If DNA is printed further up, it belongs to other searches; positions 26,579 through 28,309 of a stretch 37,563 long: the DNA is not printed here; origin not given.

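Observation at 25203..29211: Bacterial XPB-like helicase + DUF790/Bax1-like nuclease two-gene module, with a divergent unknown partner gene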

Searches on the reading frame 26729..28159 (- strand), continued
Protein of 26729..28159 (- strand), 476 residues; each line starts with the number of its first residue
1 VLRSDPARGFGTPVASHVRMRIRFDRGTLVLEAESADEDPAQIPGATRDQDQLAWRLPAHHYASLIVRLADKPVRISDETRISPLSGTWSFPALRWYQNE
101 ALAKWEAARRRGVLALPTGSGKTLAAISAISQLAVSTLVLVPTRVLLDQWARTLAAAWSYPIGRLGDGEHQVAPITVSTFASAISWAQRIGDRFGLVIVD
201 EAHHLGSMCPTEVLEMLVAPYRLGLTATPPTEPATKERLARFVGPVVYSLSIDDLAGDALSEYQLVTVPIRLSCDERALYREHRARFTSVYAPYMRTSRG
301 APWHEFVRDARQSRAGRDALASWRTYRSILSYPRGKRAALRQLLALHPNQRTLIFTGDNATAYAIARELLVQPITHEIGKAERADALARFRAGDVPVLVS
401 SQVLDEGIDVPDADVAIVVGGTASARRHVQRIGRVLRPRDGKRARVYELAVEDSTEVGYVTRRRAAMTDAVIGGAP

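Call 51: find_homologous_proteins(query=window:26729-28102:-, max_evalue=1e-40)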
Query window:26729-28102:- (457 aa): 2967 proteins with E <= 1e-40 among 8000 candidates; the best 120 are listed.
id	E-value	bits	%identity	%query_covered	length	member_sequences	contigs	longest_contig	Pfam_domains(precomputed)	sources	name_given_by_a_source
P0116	2.7e-266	902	91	98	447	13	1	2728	PF00270.36,PF16203.12,PF00271.38,PF04851.22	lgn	-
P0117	2.7e-266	902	91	98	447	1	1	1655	PF00270.36,PF16203.12,PF00271.38,PF04851.22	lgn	-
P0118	2.1e-262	889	89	98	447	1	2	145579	PF00270.36,PF16203.12,PF00271.38,PF04851.22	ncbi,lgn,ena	-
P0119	1.9e-248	843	83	100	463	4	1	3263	PF00270.36,PF18458.7,PF16203.12,PF00271.38,PF04851.22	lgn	-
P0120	1.5e-233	794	88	89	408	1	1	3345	PF00270.36,PF16203.12,PF00271.38,PF04851.22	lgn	-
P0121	7.5e-209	712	73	98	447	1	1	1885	PF00270.36,PF16203.12,PF00271.38,PF04851.22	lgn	-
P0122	5.2e-206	703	71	100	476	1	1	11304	PF00270.36,PF18458.7,PF16203.12,PF07652.21,PF00271.38,PF04851.22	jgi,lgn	jgi:superfamily II DNA or RNA helicase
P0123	3.8e-204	697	71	100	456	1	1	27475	PF00270.36,PF18458.7,PF16203.12,PF00271.38,PF04851.22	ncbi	-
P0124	5.6e-203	693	71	100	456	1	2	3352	PF00270.36,PF18458.7,PF16203.12,PF00271.38,PF04851.22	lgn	-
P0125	1.3e-201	689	69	100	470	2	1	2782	PF00270.36,PF18458.7,PF16203.12,PF00271.38,PF04851.22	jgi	jgi:superfamily II DNA or RNA helicase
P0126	6.8e-201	686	68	98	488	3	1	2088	PF00270.36,PF18458.7,PF16203.12,PF00271.38,PF04851.22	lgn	-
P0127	1.2e-199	682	69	100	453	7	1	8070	PF00270.36,PF18458.7,PF16203.12,PF00271.38,PF04851.22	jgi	-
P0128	4.0e-199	680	69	100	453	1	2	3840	PF00270.36,PF18458.7,PF16203.12,PF00271.38,PF04851.22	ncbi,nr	ncbi:MAG: DEAD/DEAH box helicase [Deltaproteobacteria bacterium]|nr:DEAD/DEAH box helicase [Deltapro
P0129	5.5e-199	680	69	100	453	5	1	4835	PF00270.36,PF18458.7,PF16203.12,PF00271.38,PF04851.22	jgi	-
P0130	6.9e-199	680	69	100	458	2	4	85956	PF00270.36,PF18458.7,PF16203.12,PF00271.38,PF22590.3,PF04851.22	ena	-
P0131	9.2e-198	676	68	100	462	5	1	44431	PF00270.36,PF18458.7,PF16203.12,PF00271.38,PF22590.3,PF04851.22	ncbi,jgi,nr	ncbi:MAG TPA: DEAD/DEAH box helicase family protein [Kofleriaceae bacterium]|jgi:superfamily II DNA 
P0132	1.4e-197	675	68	100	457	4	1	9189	PF00270.36,PF18458.7,PF16203.12,PF00271.38,PF04851.22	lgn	-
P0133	2.2e-195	668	68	97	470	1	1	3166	PF00270.36,PF18458.7,PF16203.12,PF00271.38,PF04851.22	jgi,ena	-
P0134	3.5e-194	664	68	98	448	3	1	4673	PF00270.36,PF18458.7,PF16203.12,PF00271.38,PF04851.22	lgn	-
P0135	6.8e-194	663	68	96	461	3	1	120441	PF00270.36,PF18458.7,PF16203.12,PF00271.38,PF22590.3,PF04851.22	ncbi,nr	ncbi:MAG: DEAD/DEAH box helicase family protein [Kofleriaceae bacterium]|nr:DEAD/DEAH box helicase f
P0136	1.7e-193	662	67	100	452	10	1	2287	PF00270.36,PF18458.7,PF16203.12,PF00271.38,PF04851.22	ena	-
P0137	2.1e-192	658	68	100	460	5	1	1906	PF00270.36,PF18458.7,PF16203.12,PF00271.38,PF04851.22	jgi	jgi:superfamily II DNA or RNA helicase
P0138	2.5e-192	658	62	100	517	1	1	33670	PF00270.36,PF18458.7,PF16203.12,PF00271.38,PF04851.22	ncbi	ncbi:DEAD/DEAH box helicase family protein [soil metagenome]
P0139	1.3e-190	652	68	100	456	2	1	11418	PF00270.36,PF18458.7,PF16203.12,PF00271.38,PF04851.22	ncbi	-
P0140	1.5e-190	652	67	99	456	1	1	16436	PF00270.36,PF18458.7,PF16203.12,PF00271.38,PF04851.22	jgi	-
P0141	8.9e-190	650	66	100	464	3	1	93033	PF00270.36,PF18458.7,PF16203.12,PF00271.38,PF04851.22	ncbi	-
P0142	1.5e-189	649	74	50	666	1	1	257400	PF00270.36,PF18458.7,PF16203.12,PF00271.38,PF04851.22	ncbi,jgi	ncbi:MAG TPA: DEAD/DEAH box helicase family protein [Kofleriaceae bacterium]|jgi:superfamily II DNA 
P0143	1.4e-188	646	65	100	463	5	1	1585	PF00270.36,PF18458.7,PF16203.12,PF00271.38,PF04851.22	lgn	-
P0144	1.4e-188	646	66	100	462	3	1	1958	PF00270.36,PF18458.7,PF16203.12,PF00271.38,PF04851.22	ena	-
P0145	1.9e-188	645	66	100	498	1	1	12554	PF00270.36,PF18458.7,PF16203.12,PF00271.38,PF04851.22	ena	-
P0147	5.4e-188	644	67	98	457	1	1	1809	PF00270.36,PF18458.7,PF16203.12,PF00271.38,PF04851.22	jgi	jgi:superfamily II DNA or RNA helicase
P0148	5.5e-188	644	64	100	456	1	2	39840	PF00270.36,PF18458.7,PF16203.12,PF00271.38,PF04851.22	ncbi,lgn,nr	ncbi:MAG: DEAD/DEAH box helicase [Deltaproteobacteria bacterium]|nr:DEAD/DEAH box helicase [Deltapro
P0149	7.4e-188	643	67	96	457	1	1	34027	PF00270.36,PF18458.7,PF16203.12,PF00271.38,PF04851.22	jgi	jgi:superfamily II DNA or RNA helicase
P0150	7.5e-188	643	67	98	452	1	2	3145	PF00270.36,PF18458.7,PF16203.12,PF00271.38,PF22590.3,PF04851.22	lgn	-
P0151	8.1e-188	643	67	100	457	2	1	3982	PF00270.36,PF18458.7,PF16203.12,PF00271.38,PF04851.22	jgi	jgi:superfamily II DNA or RNA helicase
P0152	9.2e-188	643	68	97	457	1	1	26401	PF00270.36,PF18458.7,PF16203.12,PF00271.38,PF22590.3,PF04851.22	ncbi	ncbi:MAG: DEAD/DEAH box helicase family protein [Kofleriaceae bacterium]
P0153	2.2e-187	642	67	99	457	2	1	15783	PF00270.36,PF18458.7,PF16203.12,PF00271.38,PF22590.3,PF04851.22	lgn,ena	-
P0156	7.6e-187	640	66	100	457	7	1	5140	PF00270.36,PF18458.7,PF16203.12,PF00271.38,PF04851.22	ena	-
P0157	1.6e-186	639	68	99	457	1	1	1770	PF00270.36,PF18458.7,PF16203.12,PF00271.38,PF04851.22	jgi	-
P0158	1.7e-186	639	67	100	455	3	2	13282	PF00270.36,PF18458.7,PF16203.12,PF00271.38,PF04851.22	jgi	jgi:superfamily II DNA or RNA helicase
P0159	2.6e-186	638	66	98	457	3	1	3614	PF00270.36,PF18458.7,PF16203.12,PF00271.38,PF04851.22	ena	-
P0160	6.0e-186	637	65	100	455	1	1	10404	PF00270.36,PF18458.7,PF16203.12,PF00271.38,PF04851.22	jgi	jgi:superfamily II DNA or RNA helicase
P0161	7.4e-186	637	67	98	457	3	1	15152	PF00270.36,PF18458.7,PF16203.12,PF00271.38,PF04851.22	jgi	-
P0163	1.8e-185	635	66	100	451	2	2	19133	PF00270.36,PF18458.7,PF16203.12,PF00271.38,PF04851.22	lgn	-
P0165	6.3e-185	634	67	97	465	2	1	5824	PF00270.36,PF18458.7,PF16203.12,PF00271.38,PF04851.22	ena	-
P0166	1.0e-184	633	66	98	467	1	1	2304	PF00270.36,PF18458.7,PF16203.12,PF00271.38,PF04851.22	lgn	-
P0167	1.4e-183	629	66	98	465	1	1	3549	PF00270.36,PF18458.7,PF16203.12,PF00271.38,PF04851.22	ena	-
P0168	1.6e-183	629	65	100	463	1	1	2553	PF00270.36,PF18458.7,PF16203.12,PF00271.38,PF04851.22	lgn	-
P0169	1.8e-183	629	65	98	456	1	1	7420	PF00270.36,PF18458.7,PF16203.12,PF00271.38,PF04851.22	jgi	jgi:superfamily II DNA or RNA helicase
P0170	2.1e-183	629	66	100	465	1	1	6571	PF00270.36,PF18458.7,PF16203.12,PF00271.38,PF22590.3,PF04851.22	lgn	-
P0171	3.2e-183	628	65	99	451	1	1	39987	PF00270.36,PF18458.7,PF16203.12,PF07652.21,PF00271.38,PF04851.22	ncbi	-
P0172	1.0e-182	626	64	100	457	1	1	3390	PF00270.36,PF18458.7,PF16203.12,PF00271.38,PF22590.3,PF04851.22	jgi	jgi:superfamily II DNA or RNA helicase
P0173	2.0e-182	625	65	98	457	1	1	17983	PF00270.36,PF18458.7,PF16203.12,PF00271.38,PF04851.22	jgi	jgi:superfamily II DNA or RNA helicase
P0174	2.2e-182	625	66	98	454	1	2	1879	PF00270.36,PF18458.7,PF16203.12,PF00271.38,PF04851.22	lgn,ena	-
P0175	5.7e-182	624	65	100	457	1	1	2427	PF00270.36,PF18458.7,PF16203.12,PF00271.38,PF04851.22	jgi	jgi:superfamily II DNA or RNA helicase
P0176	7.0e-182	624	64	98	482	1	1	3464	PF00270.36,PF18458.7,PF16203.12,PF00271.38,PF04851.22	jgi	jgi:superfamily II DNA or RNA helicase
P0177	1.3e-181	623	66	98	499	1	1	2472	PF00270.36,PF18458.7,PF16203.12,PF00271.38,PF04851.22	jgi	jgi:superfamily II DNA or RNA helicase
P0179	2.9e-181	622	65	98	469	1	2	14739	PF00270.36,PF18458.7,PF16203.12,PF00271.38,PF04851.22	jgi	jgi:superfamily II DNA or RNA helicase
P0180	3.2e-181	621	67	97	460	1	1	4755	PF00270.36,PF18458.7,PF16203.12,PF00271.38,PF04851.22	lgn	-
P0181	3.5e-181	621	64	98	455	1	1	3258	PF00270.36,PF18458.7,PF16203.12,PF00271.38,PF04851.22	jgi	jgi:superfamily II DNA or RNA helicase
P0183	5.5e-181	621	66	96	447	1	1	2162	PF00270.36,PF18458.7,PF16203.12,PF00271.38,PF04851.22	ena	-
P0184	6.0e-181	621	66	100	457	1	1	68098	PF00270.36,PF18458.7,PF16203.12,PF00271.38,PF04851.22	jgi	jgi:superfamily II DNA or RNA helicase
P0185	6.2e-181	620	65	100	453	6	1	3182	PF00270.36,PF18458.7,PF16203.12,PF00271.38,PF04851.22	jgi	jgi:superfamily II DNA or RNA helicase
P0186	8.1e-181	620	65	98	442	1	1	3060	PF00270.36,PF18458.7,PF16203.12,PF00271.38,PF04851.22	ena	-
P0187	1.2e-180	620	67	96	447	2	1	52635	PF00270.36,PF18458.7,PF16203.12,PF07652.21,PF00271.38,PF04851.22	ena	-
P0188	1.4e-180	619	65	98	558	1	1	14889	PF00270.36,PF18458.7,PF16203.12,PF00271.38,PF04851.22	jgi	jgi:superfamily II DNA or RNA helicase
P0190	2.4e-180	619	65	100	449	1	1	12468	PF00270.36,PF18458.7,PF16203.12,PF00271.38,PF04851.22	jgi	jgi:superfamily II DNA or RNA helicase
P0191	2.9e-180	618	65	100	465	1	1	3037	PF00270.36,PF18458.7,PF16203.12,PF00271.38,PF04851.22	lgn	-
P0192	5.4e-180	617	66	97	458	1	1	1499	PF00270.36,PF18458.7,PF16203.12,PF00271.38,PF04851.22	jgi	jgi:superfamily II DNA or RNA helicase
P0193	5.5e-180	617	64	98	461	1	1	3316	PF00270.36,PF18458.7,PF16203.12,PF00271.38,PF04851.22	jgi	jgi:superfamily II DNA or RNA helicase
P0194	5.5e-180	617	65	99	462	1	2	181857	PF00270.36,PF18458.7,PF16203.12,PF00271.38,PF04851.22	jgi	jgi:superfamily II DNA or RNA helicase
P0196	2.5e-179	615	65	94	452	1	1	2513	PF00270.36,PF18458.7,PF16203.12,PF00271.38,PF04851.22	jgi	jgi:superfamily II DNA or RNA helicase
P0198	3.2e-179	615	63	98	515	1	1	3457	PF00270.36,PF18458.7,PF16203.12,PF00271.38,PF04851.22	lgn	-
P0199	3.3e-179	615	65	98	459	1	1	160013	PF00270.36,PF18458.7,PF16203.12,PF00271.38,PF04851.22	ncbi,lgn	-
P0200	3.9e-179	615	65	98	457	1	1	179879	PF00270.36,PF18458.7,PF16203.12,PF00271.38,PF04851.22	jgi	jgi:superfamily II DNA or RNA helicase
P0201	6.3e-179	614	64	100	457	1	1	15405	PF00270.36,PF18458.7,PF16203.12,PF00271.38,PF04851.22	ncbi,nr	ncbi:MAG TPA: DEAD/DEAH box helicase family protein [Kofleriaceae bacterium]|nr:DEAD/DEAH box helica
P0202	7.5e-179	614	63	99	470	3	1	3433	PF00270.36,PF18458.7,PF16203.12,PF00271.38,PF04851.22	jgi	-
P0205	2.1e-178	612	65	97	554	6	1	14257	PF00270.36,PF18458.7,PF16203.12,PF00271.38,PF04851.22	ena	-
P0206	2.6e-178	612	65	98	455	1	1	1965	PF00270.36,PF18458.7,PF16203.12,PF00271.38,PF04851.22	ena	-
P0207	4.0e-178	611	61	100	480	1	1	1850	PF00270.36,PF18458.7,PF16203.12,PF00271.38,PF04851.22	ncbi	-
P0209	5.7e-178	611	64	98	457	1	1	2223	PF00270.36,PF18458.7,PF16203.12,PF00271.38,PF04851.22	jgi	jgi:superfamily II DNA or RNA helicase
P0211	9.9e-178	610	63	100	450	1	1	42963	PF00270.36,PF18458.7,PF16203.12,PF00271.38,PF04851.22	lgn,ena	-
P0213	1.7e-177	609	63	98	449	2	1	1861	PF00270.36,PF18458.7,PF16203.12,PF00271.38,PF04851.22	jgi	jgi:superfamily II DNA or RNA helicase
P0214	2.0e-177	609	65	96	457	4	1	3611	PF00270.36,PF18458.7,PF16203.12,PF00271.38,PF04851.22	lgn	-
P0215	2.2e-177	609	64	98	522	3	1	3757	PF00270.36,PF18458.7,PF16203.12,PF00271.38,PF04851.22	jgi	jgi:superfamily II DNA or RNA helicase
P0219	3.6e-177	608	65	96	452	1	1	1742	PF00270.36,PF18458.7,PF16203.12,PF00271.38,PF04851.22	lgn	-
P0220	5.2e-177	608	63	98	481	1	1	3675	PF00270.36,PF18458.7,PF16203.12,PF00271.38,PF22590.3,PF04851.22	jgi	jgi:superfamily II DNA or RNA helicase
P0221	5.3e-177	608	64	99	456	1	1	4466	PF00270.36,PF18458.7,PF16203.12,PF00271.38,PF04851.22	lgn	-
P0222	1.1e-176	606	64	98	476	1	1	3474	PF00270.36,PF18458.7,PF16203.12,PF00271.38,PF22590.3,PF04851.22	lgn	-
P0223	1.4e-176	606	64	98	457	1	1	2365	PF00270.36,PF18458.7,PF16203.12,PF00271.38,PF04851.22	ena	-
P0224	1.5e-176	606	63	100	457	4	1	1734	PF00270.36,PF18458.7,PF16203.12,PF00271.38,PF04851.22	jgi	jgi:superfamily II DNA or RNA helicase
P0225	1.5e-176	606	65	97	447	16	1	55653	PF00270.36,PF18458.7,PF16203.12,PF00271.38,PF04851.22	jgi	-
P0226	1.6e-176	606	66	95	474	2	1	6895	PF00270.36,PF18458.7,PF16203.12,PF00271.38,PF04851.22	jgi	jgi:superfamily II DNA or RNA helicase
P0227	1.8e-176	606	62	100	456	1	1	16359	PF00270.36,PF18458.7,PF16203.12,PF00271.38,PF04851.22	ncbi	ncbi:MAG: DEAD/DEAH box helicase family protein [Kofleriaceae bacterium]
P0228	2.1e-176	606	63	100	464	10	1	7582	PF00270.36,PF18458.7,PF16203.12,PF00271.38,PF04851.22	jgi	jgi:superfamily II DNA or RNA helicase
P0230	3.3e-176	605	66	96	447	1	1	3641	PF00270.36,PF18458.7,PF16203.12,PF07652.21,PF00271.38,PF04851.22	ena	-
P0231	3.5e-176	605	64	98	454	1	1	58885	PF00270.36,PF18458.7,PF16203.12,PF00271.38,PF04851.22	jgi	jgi:superfamily II DNA or RNA helicase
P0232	4.1e-176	605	65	98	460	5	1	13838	PF00270.36,PF18458.7,PF16203.12,PF00271.38,PF04851.22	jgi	jgi:superfamily II DNA or RNA helicase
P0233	4.5e-176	604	64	100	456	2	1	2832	PF00270.36,PF18458.7,PF16203.12,PF00271.38,PF04851.22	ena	-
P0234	7.9e-176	604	63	96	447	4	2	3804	PF00270.36,PF18458.7,PF16203.12,PF00271.38,PF22590.3,PF04851.22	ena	-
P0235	8.4e-176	604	63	100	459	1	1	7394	PF00270.36,PF18458.7,PF16203.12,PF00271.38,PF04851.22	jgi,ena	-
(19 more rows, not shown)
